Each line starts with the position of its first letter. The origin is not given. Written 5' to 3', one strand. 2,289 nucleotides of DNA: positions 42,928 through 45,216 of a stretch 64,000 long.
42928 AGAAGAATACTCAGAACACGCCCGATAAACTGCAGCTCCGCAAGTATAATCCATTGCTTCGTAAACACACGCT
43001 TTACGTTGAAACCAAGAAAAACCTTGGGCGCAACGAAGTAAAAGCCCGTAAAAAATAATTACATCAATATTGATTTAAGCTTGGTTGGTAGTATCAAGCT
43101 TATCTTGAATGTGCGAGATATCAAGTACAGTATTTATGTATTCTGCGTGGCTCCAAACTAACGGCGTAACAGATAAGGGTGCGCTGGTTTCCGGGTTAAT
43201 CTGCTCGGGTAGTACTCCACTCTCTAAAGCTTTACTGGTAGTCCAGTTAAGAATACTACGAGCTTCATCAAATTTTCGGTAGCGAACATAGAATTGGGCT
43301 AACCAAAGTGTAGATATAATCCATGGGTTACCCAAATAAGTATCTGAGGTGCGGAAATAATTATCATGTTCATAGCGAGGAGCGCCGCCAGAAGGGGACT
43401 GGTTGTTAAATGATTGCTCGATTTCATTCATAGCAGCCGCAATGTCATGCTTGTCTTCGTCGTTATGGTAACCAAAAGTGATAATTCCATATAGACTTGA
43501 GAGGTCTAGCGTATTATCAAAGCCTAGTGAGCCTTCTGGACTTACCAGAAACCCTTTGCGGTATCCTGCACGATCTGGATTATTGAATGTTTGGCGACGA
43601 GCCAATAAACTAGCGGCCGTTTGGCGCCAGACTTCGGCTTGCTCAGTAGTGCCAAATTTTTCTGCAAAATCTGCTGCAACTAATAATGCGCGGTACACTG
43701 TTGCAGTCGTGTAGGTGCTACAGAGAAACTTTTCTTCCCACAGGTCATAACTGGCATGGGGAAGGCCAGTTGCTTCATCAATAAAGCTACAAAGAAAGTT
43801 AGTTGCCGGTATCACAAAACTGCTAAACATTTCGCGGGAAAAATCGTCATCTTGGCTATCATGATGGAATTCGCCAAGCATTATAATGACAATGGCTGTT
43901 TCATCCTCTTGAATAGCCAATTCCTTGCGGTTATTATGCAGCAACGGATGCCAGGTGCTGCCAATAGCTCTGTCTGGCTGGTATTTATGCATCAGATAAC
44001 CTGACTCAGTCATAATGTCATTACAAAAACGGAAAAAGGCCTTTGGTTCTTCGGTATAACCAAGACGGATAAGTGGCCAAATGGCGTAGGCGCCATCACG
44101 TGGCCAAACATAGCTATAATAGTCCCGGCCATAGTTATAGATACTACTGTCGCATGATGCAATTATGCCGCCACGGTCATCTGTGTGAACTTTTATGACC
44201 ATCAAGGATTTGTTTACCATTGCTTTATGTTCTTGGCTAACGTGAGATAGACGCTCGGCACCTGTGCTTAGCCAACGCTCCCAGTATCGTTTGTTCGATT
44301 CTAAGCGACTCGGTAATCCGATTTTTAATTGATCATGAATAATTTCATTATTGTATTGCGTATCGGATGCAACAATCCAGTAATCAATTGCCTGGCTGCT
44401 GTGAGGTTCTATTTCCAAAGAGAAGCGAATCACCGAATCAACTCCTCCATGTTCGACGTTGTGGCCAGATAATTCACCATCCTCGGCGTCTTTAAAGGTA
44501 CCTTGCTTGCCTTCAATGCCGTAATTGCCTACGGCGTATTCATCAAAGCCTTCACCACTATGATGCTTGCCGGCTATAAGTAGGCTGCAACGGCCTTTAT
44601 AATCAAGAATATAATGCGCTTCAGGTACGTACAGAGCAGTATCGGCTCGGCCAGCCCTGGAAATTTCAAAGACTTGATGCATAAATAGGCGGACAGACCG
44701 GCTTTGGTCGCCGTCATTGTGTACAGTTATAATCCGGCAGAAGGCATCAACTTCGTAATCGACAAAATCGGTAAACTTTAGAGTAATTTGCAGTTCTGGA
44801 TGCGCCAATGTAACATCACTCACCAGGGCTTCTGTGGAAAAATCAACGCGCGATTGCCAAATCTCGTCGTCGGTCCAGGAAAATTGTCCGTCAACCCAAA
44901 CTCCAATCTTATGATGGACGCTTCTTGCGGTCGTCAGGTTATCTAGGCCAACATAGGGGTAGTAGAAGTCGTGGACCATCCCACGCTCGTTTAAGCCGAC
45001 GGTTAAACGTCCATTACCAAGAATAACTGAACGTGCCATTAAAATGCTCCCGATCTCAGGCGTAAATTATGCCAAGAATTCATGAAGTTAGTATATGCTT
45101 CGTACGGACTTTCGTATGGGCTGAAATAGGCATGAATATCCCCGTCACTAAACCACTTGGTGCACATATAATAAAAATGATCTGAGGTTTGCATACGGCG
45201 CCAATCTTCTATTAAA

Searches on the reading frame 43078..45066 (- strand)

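Call 40: search_protein_families(library=pfam, max_evalue=0.00001, proteins=[window:43078-45066:-])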
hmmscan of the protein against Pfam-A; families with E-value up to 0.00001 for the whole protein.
seq(663 aa): 1 family
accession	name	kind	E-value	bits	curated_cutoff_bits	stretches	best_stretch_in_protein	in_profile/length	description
PF00723.27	Glyco_hydro_15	-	9.1e-31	107.6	22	1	281-647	5-426/427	Glycosyl hydrolases family 15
